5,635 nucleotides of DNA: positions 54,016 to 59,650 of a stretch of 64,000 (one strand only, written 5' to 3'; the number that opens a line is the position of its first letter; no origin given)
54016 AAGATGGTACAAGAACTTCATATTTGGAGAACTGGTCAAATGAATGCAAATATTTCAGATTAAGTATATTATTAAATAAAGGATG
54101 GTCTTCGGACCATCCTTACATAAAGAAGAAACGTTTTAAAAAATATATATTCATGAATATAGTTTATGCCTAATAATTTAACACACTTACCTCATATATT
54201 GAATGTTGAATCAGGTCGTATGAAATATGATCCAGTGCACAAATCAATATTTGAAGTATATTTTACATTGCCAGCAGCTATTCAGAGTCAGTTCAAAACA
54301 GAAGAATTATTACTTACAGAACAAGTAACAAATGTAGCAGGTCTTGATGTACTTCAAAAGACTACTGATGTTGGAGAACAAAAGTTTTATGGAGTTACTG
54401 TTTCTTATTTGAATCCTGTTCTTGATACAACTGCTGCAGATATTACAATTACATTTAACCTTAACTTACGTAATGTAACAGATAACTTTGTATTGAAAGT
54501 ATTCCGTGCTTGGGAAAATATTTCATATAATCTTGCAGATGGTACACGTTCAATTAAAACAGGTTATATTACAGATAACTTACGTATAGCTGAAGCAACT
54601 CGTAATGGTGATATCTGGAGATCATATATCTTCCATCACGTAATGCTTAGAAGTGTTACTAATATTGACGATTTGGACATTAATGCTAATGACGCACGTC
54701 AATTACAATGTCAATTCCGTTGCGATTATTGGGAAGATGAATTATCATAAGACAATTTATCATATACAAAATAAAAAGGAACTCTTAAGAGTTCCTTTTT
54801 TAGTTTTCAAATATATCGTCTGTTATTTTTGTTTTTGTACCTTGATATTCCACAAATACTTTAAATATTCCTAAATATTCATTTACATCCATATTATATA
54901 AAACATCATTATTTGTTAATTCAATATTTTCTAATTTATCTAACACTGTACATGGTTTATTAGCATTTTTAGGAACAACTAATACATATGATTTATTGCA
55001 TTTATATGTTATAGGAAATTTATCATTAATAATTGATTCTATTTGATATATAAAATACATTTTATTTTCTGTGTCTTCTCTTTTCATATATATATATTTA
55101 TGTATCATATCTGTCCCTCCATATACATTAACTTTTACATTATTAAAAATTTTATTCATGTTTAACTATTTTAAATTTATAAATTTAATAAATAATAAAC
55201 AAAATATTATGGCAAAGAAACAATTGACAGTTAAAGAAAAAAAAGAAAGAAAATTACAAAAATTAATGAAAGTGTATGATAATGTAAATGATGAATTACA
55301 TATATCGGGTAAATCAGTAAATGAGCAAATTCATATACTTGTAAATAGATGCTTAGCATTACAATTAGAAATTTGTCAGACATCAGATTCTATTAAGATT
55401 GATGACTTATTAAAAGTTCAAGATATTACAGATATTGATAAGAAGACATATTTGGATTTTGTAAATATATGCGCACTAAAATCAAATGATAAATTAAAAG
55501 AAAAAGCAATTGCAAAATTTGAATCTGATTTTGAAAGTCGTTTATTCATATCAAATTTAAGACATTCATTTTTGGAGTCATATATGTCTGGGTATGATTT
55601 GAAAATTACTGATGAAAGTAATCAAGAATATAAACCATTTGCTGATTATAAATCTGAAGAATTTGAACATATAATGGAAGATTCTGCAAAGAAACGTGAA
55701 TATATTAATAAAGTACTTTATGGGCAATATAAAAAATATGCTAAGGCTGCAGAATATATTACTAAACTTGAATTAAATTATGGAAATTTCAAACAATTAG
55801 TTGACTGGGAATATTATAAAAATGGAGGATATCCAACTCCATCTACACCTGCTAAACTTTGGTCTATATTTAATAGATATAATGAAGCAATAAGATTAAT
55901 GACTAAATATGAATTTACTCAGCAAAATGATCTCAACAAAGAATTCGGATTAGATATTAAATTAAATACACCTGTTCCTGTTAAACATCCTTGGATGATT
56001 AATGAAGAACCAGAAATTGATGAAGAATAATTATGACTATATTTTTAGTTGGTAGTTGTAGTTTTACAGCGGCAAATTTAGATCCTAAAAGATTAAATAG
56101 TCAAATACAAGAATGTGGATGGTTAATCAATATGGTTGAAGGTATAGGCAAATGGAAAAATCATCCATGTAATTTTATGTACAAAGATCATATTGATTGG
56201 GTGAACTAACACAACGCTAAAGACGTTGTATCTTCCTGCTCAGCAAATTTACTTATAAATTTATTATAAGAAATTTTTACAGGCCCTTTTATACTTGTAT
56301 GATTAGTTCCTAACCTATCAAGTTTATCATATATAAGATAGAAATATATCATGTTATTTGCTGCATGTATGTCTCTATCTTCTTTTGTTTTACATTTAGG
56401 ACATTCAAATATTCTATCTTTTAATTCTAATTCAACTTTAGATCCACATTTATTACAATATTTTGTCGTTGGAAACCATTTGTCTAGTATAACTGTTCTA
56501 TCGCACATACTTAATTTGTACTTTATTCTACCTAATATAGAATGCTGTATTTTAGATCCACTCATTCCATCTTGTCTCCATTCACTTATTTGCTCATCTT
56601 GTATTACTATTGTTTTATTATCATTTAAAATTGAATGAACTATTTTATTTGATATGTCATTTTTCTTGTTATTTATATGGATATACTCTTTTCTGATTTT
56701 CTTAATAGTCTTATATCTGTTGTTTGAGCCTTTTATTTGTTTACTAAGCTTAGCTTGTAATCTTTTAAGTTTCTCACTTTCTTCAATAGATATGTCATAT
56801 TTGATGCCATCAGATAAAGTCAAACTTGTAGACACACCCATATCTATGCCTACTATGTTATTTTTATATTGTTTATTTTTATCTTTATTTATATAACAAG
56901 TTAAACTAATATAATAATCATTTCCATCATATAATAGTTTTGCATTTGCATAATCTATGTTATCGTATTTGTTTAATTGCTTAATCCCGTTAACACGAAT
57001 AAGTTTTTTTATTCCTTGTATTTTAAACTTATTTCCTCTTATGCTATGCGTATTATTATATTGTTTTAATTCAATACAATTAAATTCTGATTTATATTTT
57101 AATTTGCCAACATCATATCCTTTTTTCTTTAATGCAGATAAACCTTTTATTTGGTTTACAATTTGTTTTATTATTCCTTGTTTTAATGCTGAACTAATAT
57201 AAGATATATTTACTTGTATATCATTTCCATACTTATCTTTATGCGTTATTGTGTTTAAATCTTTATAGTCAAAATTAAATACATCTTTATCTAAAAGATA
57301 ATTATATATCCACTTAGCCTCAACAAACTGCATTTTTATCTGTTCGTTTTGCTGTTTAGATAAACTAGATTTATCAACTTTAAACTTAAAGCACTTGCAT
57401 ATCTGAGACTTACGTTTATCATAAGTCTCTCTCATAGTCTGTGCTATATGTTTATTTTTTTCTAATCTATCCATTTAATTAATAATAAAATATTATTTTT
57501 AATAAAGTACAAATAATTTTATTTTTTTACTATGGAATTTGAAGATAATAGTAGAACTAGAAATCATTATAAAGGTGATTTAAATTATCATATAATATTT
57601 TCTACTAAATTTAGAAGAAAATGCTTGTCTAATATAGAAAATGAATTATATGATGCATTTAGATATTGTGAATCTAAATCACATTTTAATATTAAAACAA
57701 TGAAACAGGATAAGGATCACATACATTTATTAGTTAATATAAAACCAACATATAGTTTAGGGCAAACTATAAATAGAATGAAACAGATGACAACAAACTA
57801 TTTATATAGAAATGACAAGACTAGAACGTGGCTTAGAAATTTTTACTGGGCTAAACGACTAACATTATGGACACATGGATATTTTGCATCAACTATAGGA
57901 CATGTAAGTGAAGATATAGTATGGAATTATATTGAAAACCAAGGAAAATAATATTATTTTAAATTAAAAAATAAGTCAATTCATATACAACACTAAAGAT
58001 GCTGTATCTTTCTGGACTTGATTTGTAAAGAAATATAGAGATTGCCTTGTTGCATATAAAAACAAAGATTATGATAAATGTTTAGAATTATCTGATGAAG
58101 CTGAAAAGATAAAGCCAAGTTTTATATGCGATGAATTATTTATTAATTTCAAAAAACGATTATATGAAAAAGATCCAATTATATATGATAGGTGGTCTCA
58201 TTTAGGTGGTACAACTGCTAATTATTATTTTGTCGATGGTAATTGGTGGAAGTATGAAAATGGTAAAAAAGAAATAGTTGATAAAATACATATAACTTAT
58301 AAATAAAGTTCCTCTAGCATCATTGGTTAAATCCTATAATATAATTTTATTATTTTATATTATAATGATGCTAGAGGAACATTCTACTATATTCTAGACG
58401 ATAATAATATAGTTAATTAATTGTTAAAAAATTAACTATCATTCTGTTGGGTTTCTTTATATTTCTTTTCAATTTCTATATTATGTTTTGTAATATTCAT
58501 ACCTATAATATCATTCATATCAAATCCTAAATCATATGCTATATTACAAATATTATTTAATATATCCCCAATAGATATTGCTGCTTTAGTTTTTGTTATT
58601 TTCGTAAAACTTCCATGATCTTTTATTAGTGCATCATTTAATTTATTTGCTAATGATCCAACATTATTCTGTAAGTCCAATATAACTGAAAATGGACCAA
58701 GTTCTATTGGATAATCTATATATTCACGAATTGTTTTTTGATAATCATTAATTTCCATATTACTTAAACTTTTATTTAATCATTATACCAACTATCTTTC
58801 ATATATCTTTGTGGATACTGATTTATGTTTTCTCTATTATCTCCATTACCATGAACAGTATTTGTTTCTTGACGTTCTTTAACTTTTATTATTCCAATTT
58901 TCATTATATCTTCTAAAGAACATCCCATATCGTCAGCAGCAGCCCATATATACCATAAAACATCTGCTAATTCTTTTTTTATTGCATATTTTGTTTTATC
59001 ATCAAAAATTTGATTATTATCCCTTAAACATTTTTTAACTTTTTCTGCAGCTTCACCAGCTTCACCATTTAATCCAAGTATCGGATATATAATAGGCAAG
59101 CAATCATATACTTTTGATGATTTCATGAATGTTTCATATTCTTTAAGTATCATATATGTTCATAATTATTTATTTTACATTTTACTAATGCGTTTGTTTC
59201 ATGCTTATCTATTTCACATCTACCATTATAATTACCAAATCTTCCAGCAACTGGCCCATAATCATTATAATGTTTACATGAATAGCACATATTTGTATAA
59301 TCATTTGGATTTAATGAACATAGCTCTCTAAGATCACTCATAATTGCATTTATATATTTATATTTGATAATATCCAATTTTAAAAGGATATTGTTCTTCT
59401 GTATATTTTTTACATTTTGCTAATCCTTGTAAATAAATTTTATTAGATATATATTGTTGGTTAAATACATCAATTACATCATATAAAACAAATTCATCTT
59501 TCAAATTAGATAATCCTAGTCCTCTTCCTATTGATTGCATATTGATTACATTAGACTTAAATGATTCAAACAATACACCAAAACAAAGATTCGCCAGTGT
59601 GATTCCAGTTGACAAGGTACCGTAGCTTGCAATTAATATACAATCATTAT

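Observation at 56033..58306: IS200/IS605 element (tnpA + tnpB) apparently inserted into a small gene, leaving two in-frame fragments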

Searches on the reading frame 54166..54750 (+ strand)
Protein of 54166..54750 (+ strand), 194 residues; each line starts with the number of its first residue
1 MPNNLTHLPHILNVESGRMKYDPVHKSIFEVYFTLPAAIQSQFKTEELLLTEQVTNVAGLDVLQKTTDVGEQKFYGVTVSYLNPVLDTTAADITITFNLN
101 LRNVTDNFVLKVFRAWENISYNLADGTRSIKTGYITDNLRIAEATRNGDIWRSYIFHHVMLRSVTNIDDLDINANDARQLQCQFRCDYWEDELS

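Call 22: search_protein_families(library=phrogs, proteins=[window:54166-54750:+], max_evalue=0.00001)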
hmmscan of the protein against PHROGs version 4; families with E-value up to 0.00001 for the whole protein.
window:54166-54750:+ (194 aa): 1 family
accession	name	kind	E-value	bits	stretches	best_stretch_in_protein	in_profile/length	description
phrog_32623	-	unknown function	7.6e-27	95.3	1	7-190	2-181/185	-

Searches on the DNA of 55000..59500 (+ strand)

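Call 6: search_dna_similar(query=window:55000-59500:+, collection=phages, mode=near, max_rows=30)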
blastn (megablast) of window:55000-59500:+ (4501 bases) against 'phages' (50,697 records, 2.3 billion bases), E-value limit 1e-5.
No match.

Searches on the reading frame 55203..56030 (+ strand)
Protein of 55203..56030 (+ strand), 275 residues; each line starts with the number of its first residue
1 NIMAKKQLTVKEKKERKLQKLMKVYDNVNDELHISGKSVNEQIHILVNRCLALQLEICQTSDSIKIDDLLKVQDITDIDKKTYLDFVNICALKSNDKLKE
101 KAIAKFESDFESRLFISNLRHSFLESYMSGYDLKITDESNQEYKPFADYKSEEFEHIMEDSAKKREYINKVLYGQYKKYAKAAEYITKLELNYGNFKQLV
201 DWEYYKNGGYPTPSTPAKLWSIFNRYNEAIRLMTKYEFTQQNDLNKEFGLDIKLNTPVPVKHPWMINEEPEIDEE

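Call 3: search_protein_families(library=pfam, proteins=[window:55203-56030:+], max_evalue=0.01)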
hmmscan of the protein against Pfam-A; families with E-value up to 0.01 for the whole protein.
window:55203-56030:+ (275 aa): 0 families

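Call 22: search_protein_families(library=phrogs, proteins=[window:55203-56030:+], max_evalue=0.00001)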
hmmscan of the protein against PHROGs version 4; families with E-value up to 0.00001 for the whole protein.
window:55203-56030:+ (275 aa): 0 families

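Call 57: find_encoding_contigs(protein=window:55209-56030:+, flank=3500, max_places=10)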
Protein window:55209-56030:+ (273 aa): 4 contigs read that carry it; 2 places shown.
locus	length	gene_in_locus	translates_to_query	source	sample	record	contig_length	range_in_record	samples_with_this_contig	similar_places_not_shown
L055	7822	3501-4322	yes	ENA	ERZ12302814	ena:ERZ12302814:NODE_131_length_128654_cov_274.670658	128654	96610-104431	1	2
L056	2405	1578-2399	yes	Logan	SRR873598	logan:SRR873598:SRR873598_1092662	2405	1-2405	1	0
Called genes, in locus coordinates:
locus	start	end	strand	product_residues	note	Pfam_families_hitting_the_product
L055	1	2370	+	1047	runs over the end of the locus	-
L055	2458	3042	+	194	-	-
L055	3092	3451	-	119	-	-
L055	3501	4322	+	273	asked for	-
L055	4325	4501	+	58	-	PF03013:Pyr_excise (weak)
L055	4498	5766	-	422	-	PF01385:OrfB_IS605, PF07282:Cas12f1-like_TNB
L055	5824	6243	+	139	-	PF01797:Y1_Tnp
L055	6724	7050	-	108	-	-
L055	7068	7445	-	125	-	PF03819:MazG (weak)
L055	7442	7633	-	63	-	-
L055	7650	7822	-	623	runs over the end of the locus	PF00270:DEAD, PF04851:ResIII, PF18766:SWI2_SNF2 (weak), PF00271:Helicase_C (weak)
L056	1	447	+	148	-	?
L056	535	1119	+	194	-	-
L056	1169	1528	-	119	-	-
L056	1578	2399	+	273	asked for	-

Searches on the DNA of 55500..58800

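Call 5: search_rna_families(source=window, start=55500, end=58800, threshold=evalue, max_evalue=1, show_alignments=3)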
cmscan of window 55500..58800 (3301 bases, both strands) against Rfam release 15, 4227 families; matches with E-value up to 1: 1.
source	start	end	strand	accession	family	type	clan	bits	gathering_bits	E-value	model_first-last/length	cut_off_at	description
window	58306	58382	+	RF00906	MIR1120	Gene; miRNA;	-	23.6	86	0.18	1-87/87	no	MIR1120/MIR1122 microRNA precursor family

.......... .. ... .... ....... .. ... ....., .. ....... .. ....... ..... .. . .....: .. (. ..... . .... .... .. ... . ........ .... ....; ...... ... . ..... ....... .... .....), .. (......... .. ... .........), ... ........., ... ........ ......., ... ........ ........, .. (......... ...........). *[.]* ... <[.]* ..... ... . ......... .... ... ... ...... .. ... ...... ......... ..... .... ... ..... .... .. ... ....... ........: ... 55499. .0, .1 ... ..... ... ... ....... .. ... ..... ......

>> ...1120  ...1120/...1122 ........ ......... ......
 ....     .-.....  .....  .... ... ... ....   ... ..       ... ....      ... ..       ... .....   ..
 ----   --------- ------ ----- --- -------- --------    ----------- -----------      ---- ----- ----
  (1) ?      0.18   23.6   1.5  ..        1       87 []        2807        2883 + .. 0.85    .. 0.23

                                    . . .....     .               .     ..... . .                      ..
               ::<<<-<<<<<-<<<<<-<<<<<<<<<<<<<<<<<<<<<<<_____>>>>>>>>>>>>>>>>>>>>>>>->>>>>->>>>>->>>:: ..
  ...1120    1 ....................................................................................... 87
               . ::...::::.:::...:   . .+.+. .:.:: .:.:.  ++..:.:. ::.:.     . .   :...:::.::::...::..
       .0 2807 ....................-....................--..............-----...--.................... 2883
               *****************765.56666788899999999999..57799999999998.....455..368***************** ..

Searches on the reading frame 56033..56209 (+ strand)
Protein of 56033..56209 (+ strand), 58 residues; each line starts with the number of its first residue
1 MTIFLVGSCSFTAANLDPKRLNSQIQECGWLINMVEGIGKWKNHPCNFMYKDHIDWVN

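Call 3: search_protein_families(library=pfam, proteins=[window:56033-56209:+], max_evalue=0.01)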
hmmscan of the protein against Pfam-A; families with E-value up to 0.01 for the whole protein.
window:56033-56209:+ (58 aa): 1 family
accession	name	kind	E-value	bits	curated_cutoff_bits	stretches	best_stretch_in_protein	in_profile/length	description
PF03013.19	Pyr_excise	-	1.9e-06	28.6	23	1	1-57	1-57/81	Pyrimidine dimer DNA glycosylase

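Call 49: find_encoding_contigs(protein=window:56033-56209:+, flank=3000, max_places=6)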
Protein window:56033-56209:+ (58 aa): 6 contigs read that carry it; 3 places shown.
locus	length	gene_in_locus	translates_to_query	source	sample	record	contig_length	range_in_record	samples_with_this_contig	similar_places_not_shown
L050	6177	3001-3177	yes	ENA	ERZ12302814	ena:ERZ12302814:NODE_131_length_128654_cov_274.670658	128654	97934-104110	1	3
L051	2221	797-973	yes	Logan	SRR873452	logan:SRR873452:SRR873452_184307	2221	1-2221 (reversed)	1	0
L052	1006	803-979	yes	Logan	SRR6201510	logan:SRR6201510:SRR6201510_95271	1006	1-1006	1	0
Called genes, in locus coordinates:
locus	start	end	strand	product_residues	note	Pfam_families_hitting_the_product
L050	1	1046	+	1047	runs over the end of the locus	-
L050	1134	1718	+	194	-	-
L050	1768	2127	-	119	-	-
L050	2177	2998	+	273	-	-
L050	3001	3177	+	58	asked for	PF03013:Pyr_excise (weak)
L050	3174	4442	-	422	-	PF01385:OrfB_IS605, PF07282:Cas12f1-like_TNB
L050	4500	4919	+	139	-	PF01797:Y1_Tnp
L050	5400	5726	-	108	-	-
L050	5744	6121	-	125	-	PF03819:MazG (weak)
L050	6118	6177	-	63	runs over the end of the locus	-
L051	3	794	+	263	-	?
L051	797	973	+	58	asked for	PF03013:Pyr_excise (weak)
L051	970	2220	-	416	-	?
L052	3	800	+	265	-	?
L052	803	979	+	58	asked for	PF03013:Pyr_excise (weak)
